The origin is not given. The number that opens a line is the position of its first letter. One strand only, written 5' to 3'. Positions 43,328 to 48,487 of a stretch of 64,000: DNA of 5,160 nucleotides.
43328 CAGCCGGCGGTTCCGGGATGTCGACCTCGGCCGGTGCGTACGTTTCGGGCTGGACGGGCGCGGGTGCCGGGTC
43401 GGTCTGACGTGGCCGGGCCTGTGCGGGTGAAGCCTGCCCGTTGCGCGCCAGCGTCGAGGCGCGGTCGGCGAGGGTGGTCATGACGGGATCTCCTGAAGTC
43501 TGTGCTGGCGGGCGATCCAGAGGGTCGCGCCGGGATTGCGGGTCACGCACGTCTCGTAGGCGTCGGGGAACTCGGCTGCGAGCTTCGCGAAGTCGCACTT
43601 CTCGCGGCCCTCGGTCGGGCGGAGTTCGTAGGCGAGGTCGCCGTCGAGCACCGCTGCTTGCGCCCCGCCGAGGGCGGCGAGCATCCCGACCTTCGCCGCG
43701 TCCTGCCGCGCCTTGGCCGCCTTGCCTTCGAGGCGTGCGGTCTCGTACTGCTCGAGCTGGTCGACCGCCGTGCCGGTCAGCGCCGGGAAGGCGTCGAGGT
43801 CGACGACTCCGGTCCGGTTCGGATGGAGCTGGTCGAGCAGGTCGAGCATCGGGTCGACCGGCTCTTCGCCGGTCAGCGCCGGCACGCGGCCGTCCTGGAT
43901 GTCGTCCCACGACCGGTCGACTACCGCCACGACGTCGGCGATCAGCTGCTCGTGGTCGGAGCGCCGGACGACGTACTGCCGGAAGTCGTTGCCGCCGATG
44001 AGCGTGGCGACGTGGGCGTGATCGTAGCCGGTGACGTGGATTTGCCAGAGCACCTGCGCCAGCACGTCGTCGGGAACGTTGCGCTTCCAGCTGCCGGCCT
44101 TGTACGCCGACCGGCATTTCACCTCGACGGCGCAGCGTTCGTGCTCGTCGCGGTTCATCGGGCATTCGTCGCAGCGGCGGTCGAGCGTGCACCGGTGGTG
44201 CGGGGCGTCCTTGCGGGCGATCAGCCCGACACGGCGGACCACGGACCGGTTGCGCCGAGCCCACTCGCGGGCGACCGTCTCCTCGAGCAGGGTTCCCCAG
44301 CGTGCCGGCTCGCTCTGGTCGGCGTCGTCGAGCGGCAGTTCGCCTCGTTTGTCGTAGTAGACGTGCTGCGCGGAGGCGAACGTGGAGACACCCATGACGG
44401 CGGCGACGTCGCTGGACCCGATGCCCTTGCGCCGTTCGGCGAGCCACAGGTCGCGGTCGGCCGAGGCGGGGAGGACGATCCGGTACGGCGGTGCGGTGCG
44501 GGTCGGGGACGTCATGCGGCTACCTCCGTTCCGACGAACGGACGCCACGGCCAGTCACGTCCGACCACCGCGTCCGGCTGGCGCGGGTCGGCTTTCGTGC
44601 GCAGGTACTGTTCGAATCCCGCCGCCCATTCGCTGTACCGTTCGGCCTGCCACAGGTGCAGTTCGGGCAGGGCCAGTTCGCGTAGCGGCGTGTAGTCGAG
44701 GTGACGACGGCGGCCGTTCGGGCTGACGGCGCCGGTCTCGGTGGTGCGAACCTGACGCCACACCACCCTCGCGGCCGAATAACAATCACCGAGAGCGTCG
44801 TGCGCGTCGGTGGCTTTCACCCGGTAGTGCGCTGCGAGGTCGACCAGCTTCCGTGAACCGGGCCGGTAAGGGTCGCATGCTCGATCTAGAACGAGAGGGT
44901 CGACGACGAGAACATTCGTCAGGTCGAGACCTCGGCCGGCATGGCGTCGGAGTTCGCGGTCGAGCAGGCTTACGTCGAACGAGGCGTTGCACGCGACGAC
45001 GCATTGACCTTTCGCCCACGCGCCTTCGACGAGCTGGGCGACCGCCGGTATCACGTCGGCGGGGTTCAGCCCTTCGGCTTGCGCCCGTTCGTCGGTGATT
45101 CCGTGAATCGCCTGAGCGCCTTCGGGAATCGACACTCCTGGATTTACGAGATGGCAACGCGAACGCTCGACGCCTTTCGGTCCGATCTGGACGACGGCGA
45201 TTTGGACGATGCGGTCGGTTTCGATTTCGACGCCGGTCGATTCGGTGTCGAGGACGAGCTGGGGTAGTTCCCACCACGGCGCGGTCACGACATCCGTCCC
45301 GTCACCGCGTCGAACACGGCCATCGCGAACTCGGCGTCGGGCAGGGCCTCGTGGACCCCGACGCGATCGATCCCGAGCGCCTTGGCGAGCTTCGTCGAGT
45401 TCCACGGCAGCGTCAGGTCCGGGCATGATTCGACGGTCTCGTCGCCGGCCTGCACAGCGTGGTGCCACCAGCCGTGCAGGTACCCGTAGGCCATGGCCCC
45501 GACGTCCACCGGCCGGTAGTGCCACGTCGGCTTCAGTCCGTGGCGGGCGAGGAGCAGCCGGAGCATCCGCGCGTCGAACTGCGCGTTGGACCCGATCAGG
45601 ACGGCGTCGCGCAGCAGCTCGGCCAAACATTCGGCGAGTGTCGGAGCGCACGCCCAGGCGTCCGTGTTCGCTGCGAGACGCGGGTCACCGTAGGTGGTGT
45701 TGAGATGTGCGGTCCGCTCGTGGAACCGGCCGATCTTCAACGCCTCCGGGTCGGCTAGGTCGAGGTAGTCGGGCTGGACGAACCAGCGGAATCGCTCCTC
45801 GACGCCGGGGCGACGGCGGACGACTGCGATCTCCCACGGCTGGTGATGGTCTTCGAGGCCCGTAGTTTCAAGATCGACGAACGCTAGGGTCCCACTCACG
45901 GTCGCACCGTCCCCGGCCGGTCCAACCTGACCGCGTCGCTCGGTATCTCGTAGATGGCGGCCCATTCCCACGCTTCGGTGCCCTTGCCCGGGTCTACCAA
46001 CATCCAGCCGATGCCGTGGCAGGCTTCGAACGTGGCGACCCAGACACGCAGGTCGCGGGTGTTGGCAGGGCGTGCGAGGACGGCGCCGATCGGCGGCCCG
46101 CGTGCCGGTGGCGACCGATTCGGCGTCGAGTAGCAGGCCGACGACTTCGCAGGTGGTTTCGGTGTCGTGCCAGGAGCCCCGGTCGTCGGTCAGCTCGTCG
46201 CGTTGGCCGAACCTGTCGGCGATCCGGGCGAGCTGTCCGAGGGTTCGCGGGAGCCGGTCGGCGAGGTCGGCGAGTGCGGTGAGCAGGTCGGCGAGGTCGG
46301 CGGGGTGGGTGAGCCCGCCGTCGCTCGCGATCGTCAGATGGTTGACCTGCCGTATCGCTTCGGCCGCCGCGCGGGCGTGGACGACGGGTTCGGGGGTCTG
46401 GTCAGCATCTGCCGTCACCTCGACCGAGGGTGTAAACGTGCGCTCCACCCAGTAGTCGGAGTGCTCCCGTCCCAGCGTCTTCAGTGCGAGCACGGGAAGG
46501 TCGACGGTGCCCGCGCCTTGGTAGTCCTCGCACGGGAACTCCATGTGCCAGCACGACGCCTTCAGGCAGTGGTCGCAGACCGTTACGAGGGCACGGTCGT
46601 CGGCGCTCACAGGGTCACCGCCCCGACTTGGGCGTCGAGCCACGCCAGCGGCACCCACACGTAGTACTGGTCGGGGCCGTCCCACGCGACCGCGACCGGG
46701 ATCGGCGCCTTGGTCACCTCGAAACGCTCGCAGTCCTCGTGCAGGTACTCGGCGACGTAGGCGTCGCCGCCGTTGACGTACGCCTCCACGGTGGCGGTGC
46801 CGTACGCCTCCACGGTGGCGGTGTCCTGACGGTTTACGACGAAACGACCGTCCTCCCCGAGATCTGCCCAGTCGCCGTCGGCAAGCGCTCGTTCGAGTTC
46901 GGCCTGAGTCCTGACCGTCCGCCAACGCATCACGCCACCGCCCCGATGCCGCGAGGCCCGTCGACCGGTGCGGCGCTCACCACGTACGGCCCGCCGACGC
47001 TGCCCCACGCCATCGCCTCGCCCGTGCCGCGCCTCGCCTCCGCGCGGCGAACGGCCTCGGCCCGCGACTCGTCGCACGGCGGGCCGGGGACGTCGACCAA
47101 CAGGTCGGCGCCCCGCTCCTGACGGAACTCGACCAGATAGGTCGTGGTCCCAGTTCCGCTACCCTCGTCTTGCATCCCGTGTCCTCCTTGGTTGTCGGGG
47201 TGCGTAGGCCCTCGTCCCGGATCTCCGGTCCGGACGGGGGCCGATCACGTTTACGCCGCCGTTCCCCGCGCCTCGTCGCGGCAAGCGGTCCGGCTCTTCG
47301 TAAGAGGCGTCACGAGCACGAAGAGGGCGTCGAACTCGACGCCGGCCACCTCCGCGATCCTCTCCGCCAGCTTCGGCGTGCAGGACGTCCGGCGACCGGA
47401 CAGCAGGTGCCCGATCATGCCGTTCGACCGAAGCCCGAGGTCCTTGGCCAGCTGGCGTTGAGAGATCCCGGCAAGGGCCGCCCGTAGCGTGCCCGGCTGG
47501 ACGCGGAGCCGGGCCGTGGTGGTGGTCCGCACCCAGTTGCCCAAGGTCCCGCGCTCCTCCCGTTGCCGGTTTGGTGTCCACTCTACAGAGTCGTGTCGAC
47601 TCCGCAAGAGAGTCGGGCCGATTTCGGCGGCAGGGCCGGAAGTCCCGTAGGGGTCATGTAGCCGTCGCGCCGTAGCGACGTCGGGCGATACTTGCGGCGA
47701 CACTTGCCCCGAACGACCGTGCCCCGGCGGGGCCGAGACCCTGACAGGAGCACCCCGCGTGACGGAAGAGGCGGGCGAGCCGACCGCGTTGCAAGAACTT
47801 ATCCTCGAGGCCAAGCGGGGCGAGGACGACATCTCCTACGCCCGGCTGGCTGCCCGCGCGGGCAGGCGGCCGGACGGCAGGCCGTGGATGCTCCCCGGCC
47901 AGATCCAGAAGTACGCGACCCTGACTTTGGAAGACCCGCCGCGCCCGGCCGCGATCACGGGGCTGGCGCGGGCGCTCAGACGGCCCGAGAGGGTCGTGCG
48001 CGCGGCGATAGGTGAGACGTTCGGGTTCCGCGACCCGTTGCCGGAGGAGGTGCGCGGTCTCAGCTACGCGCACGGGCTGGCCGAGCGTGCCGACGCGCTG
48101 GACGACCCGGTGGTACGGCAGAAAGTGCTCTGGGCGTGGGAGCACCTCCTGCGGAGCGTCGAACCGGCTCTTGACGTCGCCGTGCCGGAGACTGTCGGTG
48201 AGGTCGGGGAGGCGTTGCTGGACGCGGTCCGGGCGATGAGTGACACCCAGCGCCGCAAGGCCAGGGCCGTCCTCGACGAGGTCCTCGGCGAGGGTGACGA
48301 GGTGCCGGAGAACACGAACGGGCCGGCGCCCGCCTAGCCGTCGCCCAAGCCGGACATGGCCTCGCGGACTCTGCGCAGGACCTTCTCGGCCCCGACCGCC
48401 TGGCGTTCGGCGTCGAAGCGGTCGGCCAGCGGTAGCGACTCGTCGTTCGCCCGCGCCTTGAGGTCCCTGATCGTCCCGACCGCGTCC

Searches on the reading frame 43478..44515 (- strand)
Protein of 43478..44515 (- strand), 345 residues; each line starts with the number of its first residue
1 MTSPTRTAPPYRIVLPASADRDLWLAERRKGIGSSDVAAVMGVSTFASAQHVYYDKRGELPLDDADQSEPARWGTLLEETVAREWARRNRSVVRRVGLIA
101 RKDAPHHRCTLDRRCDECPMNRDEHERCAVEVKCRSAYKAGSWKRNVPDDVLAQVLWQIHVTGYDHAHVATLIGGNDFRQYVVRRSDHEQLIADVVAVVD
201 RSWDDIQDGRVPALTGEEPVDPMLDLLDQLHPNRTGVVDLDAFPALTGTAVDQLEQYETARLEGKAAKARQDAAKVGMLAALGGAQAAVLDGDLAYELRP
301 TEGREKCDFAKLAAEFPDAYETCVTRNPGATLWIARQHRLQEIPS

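Call 14: search_protein_families(library=pfam, proteins=[window:43478-44515:-], max_evalue=0.01)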
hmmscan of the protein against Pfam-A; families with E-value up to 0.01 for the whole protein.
window:43478-44515:- (345 aa): 1 family
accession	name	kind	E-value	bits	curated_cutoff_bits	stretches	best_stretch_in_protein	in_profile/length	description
PF09588.16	YqaJ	-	6.3e-25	88.6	22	1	24-165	2-150/150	YqaJ-like viral recombinase domain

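Call 18: find_related_loci(query=window:43478-44515:-, collection=viral_contigs, flank=10000)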
Query window:43478-44515:- (345 aa) in viral_contigs; peptide patterns used: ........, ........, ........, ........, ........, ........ (x = any residue, [..] = any of these).
2 stretches matched a pattern, but none encodes a relative of the query by tblastn (E <= 1e-3).

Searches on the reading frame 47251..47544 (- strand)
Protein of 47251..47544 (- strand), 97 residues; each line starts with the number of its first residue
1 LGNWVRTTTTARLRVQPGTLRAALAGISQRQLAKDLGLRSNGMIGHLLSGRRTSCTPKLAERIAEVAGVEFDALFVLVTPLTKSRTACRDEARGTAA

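Call 13: search_protein_families(library=pfam, proteins=[window:47251-47544:-], max_evalue=0.01)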
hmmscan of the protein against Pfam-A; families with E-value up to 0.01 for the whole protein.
window:47251-47544:- (97 aa): 2 families
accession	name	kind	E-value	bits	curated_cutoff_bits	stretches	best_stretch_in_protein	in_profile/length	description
PF13560.12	HTH_31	-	1.3e-05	25.9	27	1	20-70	9-57/64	Helix-turn-helix domain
PF01381.28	HTH_3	-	1.8e-05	25.1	23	1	21-73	5-54/55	Helix-turn-helix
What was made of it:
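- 47251..47544 (-): Cro-like XRE-family HTH protein, 97 aa, first gene of the early operon. Candidate binder. Pfam HTH_3/HTH_31 (call 13).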

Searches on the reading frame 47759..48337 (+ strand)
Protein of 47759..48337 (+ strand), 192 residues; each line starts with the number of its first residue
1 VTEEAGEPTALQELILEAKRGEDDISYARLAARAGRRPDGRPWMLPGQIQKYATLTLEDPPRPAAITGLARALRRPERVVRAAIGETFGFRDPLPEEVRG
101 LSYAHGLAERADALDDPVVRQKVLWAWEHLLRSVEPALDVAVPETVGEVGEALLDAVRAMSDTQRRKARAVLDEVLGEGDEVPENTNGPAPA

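Call 13: search_protein_families(library=pfam, proteins=[window:47759-48337:+], max_evalue=0.01)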
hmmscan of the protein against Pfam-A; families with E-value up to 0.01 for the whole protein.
window:47759-48337:+ (192 aa): 0 families

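Call 15: search_protein_families(library=phrogs, proteins=[window:47759-48337:+], max_evalue=0.001)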
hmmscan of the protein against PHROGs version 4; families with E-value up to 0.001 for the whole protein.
window:47759-48337:+ (192 aa): 1 family
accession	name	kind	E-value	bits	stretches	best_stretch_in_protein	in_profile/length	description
phrog_12831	-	transcription regulation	0.00013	22.9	1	9-90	6-79/151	transcriptional repressor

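Call 20: search_dna_similar(query=window:47759-48337:+, collection=phages, mode=protein, max_evalue=0.001)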
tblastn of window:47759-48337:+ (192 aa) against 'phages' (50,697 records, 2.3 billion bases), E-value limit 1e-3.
No match.

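Call 23: find_encoding_contigs(protein=window:47759-48337:+, flank=10000, max_places=10)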
Protein window:47759-48337:+ (192 aa): 1 contig read that carries it; 1 place shown.
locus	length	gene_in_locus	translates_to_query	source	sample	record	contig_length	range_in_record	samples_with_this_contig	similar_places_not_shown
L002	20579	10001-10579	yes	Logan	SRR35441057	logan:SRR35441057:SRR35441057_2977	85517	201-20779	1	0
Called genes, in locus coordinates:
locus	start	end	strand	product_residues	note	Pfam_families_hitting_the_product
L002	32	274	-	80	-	-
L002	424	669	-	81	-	-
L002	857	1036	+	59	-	PF05930:Phage_AlpA (weak)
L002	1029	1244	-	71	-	-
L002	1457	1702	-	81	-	-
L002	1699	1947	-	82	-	PF02467:Whib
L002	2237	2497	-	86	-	-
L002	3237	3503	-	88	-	-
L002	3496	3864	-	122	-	-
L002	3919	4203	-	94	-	-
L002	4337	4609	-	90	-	-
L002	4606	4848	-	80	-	-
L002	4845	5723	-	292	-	PF04404:ERF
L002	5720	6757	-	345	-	PF09588:YqaJ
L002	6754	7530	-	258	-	PF00929:RNase_T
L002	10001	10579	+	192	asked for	-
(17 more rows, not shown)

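Call 42: find_homologous_proteins(query=window:47759-48337:+, max_evalue=0.001)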
Query window:47759-48337:+ (192 aa): 3 proteins with E <= 0.001 among 3229 candidates.
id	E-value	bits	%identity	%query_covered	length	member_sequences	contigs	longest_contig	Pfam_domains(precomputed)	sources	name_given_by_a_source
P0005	1.4e-117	408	99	100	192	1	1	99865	-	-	-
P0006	2.5e-45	173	53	98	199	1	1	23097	-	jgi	jgi:hypothetical protein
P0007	3.1e-29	120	43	99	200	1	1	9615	-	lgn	-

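Call 43: find_encoding_contigs(protein=P0006, flank=10000, max_places=5)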
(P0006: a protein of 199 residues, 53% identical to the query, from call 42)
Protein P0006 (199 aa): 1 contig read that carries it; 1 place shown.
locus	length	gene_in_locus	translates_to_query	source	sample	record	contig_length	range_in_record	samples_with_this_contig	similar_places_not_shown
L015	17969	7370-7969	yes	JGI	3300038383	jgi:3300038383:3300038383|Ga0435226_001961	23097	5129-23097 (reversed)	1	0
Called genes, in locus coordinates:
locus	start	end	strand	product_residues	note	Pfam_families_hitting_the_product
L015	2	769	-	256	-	?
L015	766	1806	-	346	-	-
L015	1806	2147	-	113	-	-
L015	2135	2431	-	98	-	-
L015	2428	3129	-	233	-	PF00929:RNase_T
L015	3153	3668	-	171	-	-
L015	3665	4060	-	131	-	-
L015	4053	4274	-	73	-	-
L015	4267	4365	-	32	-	-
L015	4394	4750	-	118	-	-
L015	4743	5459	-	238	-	-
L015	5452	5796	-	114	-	-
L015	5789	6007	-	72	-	-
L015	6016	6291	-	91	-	-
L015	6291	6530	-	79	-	-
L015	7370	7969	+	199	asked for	-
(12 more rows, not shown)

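Call 44: find_encoding_contigs(protein=P0007, flank=10000, max_places=5)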
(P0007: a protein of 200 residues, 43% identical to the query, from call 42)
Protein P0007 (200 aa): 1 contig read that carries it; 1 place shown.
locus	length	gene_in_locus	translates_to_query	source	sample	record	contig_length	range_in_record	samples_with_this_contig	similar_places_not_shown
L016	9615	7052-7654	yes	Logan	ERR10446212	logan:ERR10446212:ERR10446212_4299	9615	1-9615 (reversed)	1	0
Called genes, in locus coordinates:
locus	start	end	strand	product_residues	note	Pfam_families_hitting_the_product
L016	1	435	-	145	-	?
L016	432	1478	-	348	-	-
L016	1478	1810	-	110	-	-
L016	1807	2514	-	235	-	PF00929:RNase_T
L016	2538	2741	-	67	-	-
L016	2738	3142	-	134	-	-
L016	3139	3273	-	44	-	-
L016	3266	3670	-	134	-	-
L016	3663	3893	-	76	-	-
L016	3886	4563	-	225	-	-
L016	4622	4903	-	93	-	-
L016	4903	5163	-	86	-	-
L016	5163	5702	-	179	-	-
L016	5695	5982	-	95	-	-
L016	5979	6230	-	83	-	-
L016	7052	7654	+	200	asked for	-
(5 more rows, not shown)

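Call 52: find_related_loci(query=A2, collection=viral_contigs, flank=10000)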
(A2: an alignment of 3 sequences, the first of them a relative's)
Query A2 (192 aa) in viral_contigs; peptide patterns used: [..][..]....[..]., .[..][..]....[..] (x = any residue, [..] = any of these).
111 stretches matched a pattern, but none encodes a relative of the query by tblastn (E <= 1e-3).

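Call 65: search_solved_structures(query=A4, max_evalue=10, show_alignments=2)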
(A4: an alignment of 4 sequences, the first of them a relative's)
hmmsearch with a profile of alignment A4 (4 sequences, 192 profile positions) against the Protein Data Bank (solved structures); distinct sequences matched with E-value up to 10: 3.
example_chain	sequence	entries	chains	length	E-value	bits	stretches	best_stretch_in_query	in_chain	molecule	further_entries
3kdr_A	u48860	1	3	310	0.58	13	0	59-91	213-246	HK97 Family Phage Portal Protein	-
5t5s_A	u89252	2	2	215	0.75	12.6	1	123-181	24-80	Alanine--tRNA ligase, cytoplasmic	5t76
8bbe_D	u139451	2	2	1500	1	12.2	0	104-142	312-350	SNAP-tag,Tetratricopeptide repeat protein 21B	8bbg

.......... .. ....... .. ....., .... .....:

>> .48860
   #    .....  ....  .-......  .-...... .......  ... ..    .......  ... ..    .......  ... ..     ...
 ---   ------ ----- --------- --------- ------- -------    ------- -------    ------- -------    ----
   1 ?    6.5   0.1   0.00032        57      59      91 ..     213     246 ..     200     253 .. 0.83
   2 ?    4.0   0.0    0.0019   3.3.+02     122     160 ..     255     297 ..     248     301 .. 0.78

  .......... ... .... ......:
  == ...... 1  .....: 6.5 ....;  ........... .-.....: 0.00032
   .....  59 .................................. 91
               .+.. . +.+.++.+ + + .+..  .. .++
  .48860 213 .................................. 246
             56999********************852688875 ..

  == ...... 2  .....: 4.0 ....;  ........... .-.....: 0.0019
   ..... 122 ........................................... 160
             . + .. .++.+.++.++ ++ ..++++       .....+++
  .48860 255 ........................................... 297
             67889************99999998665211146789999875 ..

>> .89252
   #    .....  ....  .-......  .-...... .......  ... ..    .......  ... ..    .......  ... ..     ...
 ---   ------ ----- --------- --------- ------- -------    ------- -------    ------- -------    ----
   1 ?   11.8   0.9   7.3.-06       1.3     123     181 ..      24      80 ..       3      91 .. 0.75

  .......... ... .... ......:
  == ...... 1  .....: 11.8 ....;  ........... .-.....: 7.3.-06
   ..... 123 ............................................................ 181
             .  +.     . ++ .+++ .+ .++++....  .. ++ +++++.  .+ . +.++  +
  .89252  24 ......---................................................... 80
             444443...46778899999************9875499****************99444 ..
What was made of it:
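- On L5-type repressor/stoperator system: A profile of four homologues against all PDB sequences at E up to 10 gave no repressor hit (call 65). tblastn against 50,697 phage records gave no match (call 20).
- Closest known: Repressor-operator/stoperator systems of Cluster A mycobacteriophages. Different: The candidate repressor shows no detectable sequence similarity to the L5-type repressor (profile search of PDB sequences found nothing, call 65) or to any sequenced phage (tblastn, call 20).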

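Call 66: search_protein_families(library=phrogs, alignment_id=A4, max_evalue=0.1)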
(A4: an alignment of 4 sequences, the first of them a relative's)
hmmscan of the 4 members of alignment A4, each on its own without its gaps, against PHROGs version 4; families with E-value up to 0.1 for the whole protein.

A. member 1, P0005 (192 aa): 1 family
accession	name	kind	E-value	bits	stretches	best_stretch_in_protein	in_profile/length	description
phrog_12831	-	transcription regulation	0.00013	22.9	1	9-90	6-79/151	transcriptional repressor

B. families by the number of members that match (of 4 scanned): 1 family
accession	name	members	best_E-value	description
phrog_12831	-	4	9.7e-05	transcriptional repressor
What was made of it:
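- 47759..48337 (+): 192-aa protein in the CI position: divergent from the Cro-like gene and next to the integrase. Best candidate for the operator-binding immunity repressor. It gives a weak match to PHROG 12831 'transcriptional repressor', as do all four homologues (calls 15, 66).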

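Call 73: predict_structure(alignment_id=A2)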
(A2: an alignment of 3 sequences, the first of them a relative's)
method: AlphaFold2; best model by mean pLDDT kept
length: 192 residues; sequences in the alignment: 3
mean_pLDDT: 58.4   pTM: 0.51
mean pLDDT of the five models: 58.4, 54.3, 50.9, 46.0, 45.8
residues with pLDDT >= 90: 0; 70-90: 55; 50-70: 78; < 50: 59
segments of 3 or more residues with pLDDT < 50: 1-5, 91-110, 141-144, 167-192
pLDDT, mean of each block of 10 residues (from residue 1): 50 74 73 76 79 64 76 73 66 45 46 58 56 52 51 56 51 36 33 37
secondary structure, 60 per line:
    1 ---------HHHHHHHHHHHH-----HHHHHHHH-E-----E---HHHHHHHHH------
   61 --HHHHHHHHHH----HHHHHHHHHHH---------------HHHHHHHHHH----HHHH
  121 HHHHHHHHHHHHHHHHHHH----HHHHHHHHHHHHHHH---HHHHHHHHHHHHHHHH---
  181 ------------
elements in order: H10-21 H27-34 H46-54 H63-72 H77-87 H103-112 H117-139 H144-158 H162-177
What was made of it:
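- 47759..48337 (+): The predicted N-terminal five-helix HTH-like domain has pLDDT of about 75 (call 73).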

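Call 76: fold_search(model_id=the predicted structure, library=pdb)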
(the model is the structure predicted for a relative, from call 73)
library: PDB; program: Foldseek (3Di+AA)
matches with E <= 10: 133; with E <= 0.001: 0
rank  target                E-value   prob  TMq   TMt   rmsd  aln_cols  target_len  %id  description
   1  9a7f_A                1.5e-01  0.82  0.30  0.41  14.0       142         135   18  Integrative model of RGHR-DLDH1 by crosslinking MS and deep learning (released 2024-09-18)
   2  7pwj_CCC              3.2e-01  0.47  0.27  0.34  12.4       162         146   13  dUTPase from human in complex with Stl (released 2022-12-28)
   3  7pwj_FFF              3.9e-01  0.41  0.27  0.33  12.4       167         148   11  dUTPase from human in complex with Stl (released 2022-12-28)
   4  6qer_C                6.1e-01  0.25  0.26  0.18  16.4       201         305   13  Apo Form Of ComR From S. Thermophilus in space group C2 (released 2019-02-20)
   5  9jq0                  6.4e-01  0.09  0.17  0.15  16.7       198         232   12  Acid phosphatase KpAP mutant - E104G (released 2024-11-06)
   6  6qer_A                7.1e-01  0.20  0.25  0.18  17.3       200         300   13  Apo Form Of ComR From S. Thermophilus in space group C2 (released 2019-02-20)
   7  7unj_A                1.0e+00  0.20  0.23  0.21  12.8       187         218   15  De novo designed chlorophyll dimer protein with Zn pheophorbide a methyl ester matching geometry of purple bacterial s (released 2023-04-19)
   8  1rke_B                1.2e+00  0.13  0.21  0.22  14.4       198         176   14  Human vinculin head (1-258) in complex with human vinculin tail (879-1066) (released 2004-01-13)
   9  6w2r_C                1.3e+00  0.14  0.23  0.21  16.1       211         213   14  Junction 19, DHR54-DHR79 (released 2020-04-15)
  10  5zxl_A                1.3e+00  0.12  0.23  0.14  17.1       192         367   21  Structure of GldA from E.coli (released 2019-03-20)
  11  7unj_B                1.5e+00  0.15  0.23  0.21  13.7       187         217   16  De novo designed chlorophyll dimer protein with Zn pheophorbide a methyl ester matching geometry of purple bacterial s (released 2023-04-19)
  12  1yux_B                1.9e+00  0.03  0.11  0.11  18.3       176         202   14  Mixed valant state of nigerythrin (released 2005-06-21)
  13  6lcc_B                2.0e+00  0.07  0.16  0.10  17.6       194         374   11  Crystal structure of AaTPS apo (released 2020-07-01)
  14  6z3u_A                2.1e+00  0.04  0.16  0.11  17.2       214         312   14  Structure of the CAK complex form Chaetomium thermophilum (released 2020-12-09)
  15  1jmw                  2.2e+00  0.07  0.20  0.23  11.1       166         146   15  Propagating Conformational Changes Over Long (And Short) Distances (released 2001-08-15)
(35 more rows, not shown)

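Call 86: search_protein_families(library=pfam, proteins=[window:47759-48337:+], max_evalue=5)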
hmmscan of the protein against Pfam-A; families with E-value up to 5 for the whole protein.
window:47759-48337:+ (192 aa): 2 families
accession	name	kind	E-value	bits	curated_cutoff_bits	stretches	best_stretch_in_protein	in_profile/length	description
PF09025.15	T3SS_needle_reg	-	0.12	12.8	25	1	113-155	18-62/145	YopR, type III needle-polymerisation regulator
PF13646.12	HEAT_2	-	0.97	10.2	27.7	1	49-126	16-86/88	HEAT repeats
